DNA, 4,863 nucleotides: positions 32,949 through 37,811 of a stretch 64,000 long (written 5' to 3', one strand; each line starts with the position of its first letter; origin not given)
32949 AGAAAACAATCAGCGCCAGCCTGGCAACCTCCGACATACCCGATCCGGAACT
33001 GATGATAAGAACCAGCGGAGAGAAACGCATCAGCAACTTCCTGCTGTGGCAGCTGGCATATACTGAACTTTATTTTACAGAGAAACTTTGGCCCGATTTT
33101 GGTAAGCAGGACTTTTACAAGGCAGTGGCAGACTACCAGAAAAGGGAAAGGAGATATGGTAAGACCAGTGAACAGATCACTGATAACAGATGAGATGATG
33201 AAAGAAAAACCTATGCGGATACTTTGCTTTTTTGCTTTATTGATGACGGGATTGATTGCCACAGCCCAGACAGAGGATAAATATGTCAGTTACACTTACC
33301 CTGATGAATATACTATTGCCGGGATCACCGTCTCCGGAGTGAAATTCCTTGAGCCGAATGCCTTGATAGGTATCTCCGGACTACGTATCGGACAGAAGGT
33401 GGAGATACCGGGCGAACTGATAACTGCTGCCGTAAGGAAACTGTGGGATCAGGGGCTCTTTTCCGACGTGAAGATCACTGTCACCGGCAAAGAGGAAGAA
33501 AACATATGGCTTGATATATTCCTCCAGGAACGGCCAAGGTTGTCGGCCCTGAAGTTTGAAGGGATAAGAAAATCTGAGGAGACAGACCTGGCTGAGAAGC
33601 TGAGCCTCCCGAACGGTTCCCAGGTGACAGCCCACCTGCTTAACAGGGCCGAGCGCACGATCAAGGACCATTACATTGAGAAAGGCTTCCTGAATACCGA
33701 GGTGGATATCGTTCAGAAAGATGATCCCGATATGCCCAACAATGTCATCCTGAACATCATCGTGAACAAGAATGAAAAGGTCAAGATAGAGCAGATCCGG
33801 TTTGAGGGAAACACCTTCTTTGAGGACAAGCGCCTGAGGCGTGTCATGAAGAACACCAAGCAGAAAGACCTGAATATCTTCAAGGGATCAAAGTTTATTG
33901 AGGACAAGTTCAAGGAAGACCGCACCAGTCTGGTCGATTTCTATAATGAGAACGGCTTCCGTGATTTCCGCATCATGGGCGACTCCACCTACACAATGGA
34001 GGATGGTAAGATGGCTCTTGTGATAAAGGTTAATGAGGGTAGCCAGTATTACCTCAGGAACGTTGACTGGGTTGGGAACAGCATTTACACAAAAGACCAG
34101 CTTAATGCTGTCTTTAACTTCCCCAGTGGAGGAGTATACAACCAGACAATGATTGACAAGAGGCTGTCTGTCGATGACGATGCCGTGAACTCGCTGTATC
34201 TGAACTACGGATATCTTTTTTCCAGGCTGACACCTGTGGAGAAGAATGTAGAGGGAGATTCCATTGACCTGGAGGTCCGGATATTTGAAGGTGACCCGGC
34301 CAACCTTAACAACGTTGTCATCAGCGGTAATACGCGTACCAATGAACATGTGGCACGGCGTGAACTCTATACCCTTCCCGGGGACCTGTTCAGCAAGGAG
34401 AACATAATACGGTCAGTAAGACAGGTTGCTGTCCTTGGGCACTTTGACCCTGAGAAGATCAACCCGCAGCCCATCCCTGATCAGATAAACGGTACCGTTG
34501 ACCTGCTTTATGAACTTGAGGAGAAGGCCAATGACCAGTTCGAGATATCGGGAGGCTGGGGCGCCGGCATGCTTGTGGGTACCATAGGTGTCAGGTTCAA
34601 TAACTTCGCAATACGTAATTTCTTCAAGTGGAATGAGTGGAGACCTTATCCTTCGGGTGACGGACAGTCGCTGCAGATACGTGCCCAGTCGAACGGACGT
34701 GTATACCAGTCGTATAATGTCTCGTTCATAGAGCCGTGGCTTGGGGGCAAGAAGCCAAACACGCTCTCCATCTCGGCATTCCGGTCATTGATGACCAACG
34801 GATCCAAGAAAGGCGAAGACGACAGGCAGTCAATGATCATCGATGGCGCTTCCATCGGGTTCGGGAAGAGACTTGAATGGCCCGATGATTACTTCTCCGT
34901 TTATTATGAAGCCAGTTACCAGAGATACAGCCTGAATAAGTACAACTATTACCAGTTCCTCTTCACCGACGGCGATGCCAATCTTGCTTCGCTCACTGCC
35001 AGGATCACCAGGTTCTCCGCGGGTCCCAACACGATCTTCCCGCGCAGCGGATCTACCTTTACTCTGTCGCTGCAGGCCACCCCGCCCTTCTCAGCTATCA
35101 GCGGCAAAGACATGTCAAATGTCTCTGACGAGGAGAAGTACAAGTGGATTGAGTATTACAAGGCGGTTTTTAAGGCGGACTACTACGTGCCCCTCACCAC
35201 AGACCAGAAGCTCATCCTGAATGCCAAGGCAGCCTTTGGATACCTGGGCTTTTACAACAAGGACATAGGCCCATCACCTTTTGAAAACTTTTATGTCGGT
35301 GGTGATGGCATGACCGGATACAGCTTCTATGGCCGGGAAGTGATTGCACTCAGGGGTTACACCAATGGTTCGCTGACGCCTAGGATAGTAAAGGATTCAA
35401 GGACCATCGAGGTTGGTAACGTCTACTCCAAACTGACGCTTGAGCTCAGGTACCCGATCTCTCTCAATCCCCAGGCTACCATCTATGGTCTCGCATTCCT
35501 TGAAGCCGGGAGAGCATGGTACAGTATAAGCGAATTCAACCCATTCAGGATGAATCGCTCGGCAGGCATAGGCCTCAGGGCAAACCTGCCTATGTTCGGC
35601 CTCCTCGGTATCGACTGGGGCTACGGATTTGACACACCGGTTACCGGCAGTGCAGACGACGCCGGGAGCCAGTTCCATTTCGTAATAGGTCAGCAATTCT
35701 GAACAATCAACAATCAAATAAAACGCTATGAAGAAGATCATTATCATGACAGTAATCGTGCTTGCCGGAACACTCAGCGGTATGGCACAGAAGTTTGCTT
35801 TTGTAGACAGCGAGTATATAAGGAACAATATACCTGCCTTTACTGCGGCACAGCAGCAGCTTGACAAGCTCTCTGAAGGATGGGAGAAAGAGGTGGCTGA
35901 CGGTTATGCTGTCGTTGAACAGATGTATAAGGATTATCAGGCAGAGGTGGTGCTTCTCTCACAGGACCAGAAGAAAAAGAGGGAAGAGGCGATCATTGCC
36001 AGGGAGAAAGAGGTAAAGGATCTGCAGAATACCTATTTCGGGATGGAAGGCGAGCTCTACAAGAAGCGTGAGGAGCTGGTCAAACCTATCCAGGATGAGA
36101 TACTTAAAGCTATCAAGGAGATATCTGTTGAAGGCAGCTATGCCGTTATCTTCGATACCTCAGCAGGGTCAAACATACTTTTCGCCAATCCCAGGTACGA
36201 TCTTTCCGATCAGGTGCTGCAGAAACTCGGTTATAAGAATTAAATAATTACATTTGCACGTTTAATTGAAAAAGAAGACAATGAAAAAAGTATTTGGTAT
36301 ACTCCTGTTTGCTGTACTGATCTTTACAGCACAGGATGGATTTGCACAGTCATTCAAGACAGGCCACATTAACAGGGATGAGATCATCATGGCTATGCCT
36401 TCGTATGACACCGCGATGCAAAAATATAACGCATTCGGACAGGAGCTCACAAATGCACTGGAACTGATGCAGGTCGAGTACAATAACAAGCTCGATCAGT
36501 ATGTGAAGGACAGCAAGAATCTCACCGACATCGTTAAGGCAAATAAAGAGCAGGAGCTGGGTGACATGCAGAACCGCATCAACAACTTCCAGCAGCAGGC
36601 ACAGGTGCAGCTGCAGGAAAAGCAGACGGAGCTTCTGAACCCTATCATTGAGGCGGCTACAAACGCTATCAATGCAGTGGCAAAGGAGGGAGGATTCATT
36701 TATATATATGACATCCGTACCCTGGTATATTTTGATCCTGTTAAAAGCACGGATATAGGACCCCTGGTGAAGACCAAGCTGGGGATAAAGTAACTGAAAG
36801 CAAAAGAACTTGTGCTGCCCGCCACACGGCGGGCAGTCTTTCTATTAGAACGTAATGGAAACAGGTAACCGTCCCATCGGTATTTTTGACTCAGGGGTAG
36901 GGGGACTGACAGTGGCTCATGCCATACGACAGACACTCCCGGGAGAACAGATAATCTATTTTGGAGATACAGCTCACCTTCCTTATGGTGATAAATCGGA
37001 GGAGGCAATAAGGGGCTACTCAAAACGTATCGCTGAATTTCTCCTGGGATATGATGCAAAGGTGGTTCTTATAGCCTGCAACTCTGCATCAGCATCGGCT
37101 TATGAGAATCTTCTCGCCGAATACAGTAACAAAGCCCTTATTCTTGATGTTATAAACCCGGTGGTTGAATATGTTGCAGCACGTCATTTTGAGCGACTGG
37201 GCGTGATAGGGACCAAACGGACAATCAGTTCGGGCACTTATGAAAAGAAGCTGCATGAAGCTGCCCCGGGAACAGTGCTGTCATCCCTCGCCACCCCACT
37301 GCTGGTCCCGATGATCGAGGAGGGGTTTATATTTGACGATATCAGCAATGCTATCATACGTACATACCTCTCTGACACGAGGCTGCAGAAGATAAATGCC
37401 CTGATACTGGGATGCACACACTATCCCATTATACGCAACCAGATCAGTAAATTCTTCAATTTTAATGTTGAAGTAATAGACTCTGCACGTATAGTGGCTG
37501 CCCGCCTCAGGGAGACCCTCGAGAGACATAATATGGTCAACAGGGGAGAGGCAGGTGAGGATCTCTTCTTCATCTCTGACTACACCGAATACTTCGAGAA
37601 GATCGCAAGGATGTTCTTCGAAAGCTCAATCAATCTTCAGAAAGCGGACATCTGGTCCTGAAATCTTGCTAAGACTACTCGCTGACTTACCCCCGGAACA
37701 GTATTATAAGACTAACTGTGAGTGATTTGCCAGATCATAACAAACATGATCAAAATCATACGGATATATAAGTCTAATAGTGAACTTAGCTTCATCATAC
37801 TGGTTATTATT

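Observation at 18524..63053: Family of mosaic intergenic elements built from phased 8-nt GTC-anchored tandem units (3 copies in 64 kb)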

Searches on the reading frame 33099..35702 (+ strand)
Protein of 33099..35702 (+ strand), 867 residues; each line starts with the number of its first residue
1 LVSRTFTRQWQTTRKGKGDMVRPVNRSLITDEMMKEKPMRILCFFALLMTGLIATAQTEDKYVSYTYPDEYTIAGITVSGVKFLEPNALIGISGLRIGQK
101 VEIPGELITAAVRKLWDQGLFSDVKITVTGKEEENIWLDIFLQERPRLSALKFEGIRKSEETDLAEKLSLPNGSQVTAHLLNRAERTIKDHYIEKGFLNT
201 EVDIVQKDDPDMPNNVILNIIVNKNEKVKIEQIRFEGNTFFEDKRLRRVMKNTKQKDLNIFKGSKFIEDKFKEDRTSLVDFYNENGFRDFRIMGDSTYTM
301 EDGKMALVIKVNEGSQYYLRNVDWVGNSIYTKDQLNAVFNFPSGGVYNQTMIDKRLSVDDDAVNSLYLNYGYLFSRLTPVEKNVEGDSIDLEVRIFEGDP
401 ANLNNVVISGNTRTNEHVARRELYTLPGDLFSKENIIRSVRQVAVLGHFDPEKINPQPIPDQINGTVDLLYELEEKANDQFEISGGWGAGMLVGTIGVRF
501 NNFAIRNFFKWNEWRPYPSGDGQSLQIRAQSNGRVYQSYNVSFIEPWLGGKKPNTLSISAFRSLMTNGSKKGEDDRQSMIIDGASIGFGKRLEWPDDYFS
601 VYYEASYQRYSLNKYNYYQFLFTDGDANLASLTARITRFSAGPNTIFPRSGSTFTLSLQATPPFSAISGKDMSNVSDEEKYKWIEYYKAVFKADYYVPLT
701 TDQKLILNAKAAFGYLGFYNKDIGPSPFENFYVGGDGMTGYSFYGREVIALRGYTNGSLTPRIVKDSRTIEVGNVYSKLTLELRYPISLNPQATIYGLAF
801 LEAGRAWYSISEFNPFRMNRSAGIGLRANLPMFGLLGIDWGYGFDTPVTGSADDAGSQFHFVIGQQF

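Call 81: search_protein_families(library=pfam, proteins=[window:33099-35702:+], max_evalue=0.00001)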
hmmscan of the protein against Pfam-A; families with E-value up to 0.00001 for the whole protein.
window:33099-35702:+ (867 aa): 3 families
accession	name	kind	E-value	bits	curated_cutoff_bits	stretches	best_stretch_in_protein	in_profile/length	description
PF07244.20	POTRA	-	2.5e-42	143.9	21.3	4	228-314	1-79/79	Surface antigen variable number repeat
PF01103.29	Omp85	-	2.3e-34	119.8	24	1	520-867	4-325/325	Omp85 superfamily domain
PF08479.16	POTRA_2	-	1.9e-12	47.3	24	0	149-207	4-62/76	POTRA domain, ShlB-type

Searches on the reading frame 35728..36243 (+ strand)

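Call 81: search_protein_families(library=pfam, proteins=[window:35728-36243:+], max_evalue=0.00001)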
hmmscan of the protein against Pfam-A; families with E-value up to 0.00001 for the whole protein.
window:35728-36243:+ (171 aa): 1 family
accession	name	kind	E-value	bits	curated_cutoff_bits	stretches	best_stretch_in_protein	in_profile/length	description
PF03938.19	OmpH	-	1.6e-33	116.3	32.4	1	22-167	1-141/141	Outer membrane protein (OmpH-like)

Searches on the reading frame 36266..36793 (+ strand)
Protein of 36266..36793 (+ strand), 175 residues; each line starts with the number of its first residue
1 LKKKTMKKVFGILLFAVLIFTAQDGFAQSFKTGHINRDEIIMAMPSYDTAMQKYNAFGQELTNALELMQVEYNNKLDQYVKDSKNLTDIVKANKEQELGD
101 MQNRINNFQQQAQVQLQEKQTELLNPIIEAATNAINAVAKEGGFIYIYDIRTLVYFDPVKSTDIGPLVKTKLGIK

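Call 81: search_protein_families(library=pfam, proteins=[window:36266-36793:+], max_evalue=0.00001)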
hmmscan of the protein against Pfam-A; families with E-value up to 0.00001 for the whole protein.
window:36266-36793:+ (175 aa): 1 family
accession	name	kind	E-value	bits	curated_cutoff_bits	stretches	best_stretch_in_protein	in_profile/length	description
PF03938.19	OmpH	-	3e-28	99.2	32.4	1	31-172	1-141/141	Outer membrane protein (OmpH-like)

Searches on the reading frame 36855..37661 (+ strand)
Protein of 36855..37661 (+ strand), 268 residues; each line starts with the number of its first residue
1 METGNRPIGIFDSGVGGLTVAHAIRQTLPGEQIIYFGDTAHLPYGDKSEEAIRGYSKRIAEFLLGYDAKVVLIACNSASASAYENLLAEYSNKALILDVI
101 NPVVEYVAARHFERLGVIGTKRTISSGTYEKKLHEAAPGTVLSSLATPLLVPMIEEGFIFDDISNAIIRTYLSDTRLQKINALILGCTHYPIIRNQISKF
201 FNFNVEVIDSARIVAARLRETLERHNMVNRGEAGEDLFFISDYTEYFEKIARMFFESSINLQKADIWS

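Call 81: search_protein_families(library=pfam, proteins=[window:36855-37661:+], max_evalue=0.00001)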
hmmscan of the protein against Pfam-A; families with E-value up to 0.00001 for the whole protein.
window:36855-37661:+ (268 aa): 1 family
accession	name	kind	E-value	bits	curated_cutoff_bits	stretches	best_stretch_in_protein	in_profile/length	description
PF01177.27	Asp_Glu_race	-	1.3e-15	58.2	31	1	21-216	17-209/211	Asp/Glu/Hydantoin racemase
